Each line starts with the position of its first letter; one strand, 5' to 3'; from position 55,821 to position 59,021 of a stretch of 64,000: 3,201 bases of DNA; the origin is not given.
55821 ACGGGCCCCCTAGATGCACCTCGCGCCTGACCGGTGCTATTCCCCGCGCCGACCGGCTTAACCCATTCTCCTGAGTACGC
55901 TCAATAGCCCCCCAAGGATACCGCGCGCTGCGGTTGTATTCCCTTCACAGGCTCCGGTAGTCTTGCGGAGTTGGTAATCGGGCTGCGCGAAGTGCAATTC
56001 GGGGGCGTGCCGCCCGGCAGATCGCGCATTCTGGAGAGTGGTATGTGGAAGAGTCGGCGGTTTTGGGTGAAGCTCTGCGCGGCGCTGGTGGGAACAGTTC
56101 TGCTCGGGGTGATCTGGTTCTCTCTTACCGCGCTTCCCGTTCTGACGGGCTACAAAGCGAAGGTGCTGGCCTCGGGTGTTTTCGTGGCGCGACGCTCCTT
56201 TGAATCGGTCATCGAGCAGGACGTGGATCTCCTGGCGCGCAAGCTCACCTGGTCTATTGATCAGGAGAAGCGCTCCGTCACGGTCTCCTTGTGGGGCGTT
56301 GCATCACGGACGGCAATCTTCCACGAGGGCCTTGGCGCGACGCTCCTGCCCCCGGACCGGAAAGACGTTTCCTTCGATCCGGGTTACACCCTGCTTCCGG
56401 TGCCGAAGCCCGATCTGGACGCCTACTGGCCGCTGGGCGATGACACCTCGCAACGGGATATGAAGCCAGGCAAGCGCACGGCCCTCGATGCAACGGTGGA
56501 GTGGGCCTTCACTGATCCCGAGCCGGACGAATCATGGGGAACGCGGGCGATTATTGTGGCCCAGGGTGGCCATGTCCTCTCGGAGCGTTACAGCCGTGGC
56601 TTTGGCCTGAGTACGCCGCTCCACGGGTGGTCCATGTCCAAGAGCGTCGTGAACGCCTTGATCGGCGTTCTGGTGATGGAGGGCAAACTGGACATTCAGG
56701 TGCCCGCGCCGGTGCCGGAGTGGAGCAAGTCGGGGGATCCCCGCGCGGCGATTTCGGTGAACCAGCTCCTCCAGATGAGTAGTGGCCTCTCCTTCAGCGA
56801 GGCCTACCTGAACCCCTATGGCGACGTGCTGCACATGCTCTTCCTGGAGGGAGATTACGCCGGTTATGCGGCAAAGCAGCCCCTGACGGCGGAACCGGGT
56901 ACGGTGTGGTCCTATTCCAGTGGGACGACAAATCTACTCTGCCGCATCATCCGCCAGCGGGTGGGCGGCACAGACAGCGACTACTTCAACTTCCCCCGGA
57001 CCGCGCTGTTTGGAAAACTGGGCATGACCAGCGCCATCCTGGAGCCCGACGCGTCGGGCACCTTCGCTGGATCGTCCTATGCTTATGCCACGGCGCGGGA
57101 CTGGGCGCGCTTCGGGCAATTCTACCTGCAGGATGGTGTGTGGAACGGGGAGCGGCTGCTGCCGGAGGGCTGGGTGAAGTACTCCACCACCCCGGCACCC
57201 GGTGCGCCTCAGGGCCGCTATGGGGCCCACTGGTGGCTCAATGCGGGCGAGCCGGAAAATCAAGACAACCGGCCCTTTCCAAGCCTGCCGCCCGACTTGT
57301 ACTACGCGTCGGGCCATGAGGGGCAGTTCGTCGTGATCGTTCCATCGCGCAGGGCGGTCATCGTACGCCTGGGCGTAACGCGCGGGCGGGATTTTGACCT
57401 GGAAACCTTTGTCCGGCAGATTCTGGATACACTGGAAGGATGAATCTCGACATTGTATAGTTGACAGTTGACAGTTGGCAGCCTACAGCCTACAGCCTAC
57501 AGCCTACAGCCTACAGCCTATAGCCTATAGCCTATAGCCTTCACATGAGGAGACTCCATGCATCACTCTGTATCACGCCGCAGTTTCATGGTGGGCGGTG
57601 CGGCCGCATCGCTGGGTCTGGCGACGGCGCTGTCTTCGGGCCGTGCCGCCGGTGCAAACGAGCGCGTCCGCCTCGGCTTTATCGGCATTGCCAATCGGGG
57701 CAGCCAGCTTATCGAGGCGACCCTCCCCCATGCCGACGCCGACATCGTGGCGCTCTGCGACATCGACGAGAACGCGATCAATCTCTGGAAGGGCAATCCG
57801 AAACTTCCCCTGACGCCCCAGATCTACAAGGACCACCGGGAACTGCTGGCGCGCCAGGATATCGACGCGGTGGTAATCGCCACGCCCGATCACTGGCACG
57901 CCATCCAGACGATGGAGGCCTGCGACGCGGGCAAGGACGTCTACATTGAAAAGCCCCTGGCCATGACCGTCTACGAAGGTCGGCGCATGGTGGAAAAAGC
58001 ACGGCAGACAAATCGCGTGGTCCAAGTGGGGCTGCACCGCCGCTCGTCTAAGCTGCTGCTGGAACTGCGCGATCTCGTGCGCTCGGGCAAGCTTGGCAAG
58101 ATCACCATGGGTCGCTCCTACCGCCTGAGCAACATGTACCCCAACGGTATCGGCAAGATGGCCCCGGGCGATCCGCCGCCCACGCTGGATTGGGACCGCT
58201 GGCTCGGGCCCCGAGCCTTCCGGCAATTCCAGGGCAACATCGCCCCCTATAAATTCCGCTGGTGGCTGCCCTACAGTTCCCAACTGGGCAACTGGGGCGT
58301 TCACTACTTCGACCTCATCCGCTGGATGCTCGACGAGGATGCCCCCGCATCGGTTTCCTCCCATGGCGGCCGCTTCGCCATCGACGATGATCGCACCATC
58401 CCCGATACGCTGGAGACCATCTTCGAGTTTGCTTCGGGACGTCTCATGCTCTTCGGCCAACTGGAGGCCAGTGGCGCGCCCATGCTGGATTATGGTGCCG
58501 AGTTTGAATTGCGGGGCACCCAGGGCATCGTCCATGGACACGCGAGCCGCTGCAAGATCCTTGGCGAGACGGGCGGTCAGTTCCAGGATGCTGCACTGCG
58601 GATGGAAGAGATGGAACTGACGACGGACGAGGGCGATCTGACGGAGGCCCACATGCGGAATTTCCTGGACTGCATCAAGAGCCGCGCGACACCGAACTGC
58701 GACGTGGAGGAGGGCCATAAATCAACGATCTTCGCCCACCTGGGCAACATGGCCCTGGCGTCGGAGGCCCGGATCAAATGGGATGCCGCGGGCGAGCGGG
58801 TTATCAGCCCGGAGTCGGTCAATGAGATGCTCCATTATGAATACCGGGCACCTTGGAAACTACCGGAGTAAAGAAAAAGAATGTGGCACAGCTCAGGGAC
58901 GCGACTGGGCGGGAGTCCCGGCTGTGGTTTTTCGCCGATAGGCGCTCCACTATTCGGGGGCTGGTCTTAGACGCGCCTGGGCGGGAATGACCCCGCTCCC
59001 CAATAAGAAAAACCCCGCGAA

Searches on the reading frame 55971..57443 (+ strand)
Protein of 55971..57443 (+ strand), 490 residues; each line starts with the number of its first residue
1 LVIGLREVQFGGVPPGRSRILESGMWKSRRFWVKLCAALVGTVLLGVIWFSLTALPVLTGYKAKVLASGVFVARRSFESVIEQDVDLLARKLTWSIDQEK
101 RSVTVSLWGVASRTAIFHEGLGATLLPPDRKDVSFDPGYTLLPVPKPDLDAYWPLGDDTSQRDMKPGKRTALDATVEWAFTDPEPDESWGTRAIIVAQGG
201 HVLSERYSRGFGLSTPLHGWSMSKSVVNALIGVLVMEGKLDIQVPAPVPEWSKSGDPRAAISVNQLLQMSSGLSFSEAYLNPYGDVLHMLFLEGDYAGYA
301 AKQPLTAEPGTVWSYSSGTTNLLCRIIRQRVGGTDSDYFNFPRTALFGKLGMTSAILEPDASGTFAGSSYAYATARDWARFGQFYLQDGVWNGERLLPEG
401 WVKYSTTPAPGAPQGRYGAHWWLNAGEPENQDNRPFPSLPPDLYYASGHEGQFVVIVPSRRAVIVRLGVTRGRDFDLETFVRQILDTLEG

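Call 15: search_protein_families(library=pfam, proteins=[window:55971-57443:+], max_evalue=0.0001)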
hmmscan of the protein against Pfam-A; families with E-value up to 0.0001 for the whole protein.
window:55971-57443:+ (490 aa): 1 family
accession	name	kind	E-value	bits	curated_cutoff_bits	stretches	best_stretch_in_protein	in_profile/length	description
PF00144.29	Beta-lactamase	-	2.9e-26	92.9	27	1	193-467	18-307/329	Beta-lactamase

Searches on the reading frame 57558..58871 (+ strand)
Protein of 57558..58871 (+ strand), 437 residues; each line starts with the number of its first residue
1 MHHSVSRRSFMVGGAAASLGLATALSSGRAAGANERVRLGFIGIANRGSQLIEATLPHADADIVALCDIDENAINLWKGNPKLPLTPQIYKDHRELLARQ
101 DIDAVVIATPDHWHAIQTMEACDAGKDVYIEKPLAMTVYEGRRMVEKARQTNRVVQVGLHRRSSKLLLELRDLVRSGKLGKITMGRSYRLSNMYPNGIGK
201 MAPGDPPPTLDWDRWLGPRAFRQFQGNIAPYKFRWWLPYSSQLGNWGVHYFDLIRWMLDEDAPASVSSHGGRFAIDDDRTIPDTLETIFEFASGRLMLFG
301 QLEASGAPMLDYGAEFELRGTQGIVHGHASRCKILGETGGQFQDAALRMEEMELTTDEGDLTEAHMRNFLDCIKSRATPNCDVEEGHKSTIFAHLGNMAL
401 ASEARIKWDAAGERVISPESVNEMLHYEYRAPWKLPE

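Call 15: search_protein_families(library=pfam, proteins=[window:57558-58871:+], max_evalue=0.0001)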
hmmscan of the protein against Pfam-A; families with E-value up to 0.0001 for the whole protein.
window:57558-58871:+ (437 aa): 4 families
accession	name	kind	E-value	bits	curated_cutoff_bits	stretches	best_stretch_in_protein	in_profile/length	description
PF01408.29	GFO_IDH_MocA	-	1.1e-20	74.9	24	1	38-158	2-119/120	Oxidoreductase family, NAD-binding Rossmann fold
PF19051.5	GFO_IDH_MocA_C2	-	2.3e-17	63.8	23.3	2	172-266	10-109/254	Oxidoreductase family, C-terminal alpha/beta domain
PF22725.1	GFO_IDH_MocA_C3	-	8.8e-12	45.5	27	1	234-325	38-123/124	GFO/IDH/MocA C-terminal domain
PF02894.22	GFO_IDH_MocA_C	-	1.9e-08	34.8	22.9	1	243-388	43-198/218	Oxidoreductase family, C-terminal alpha/beta domain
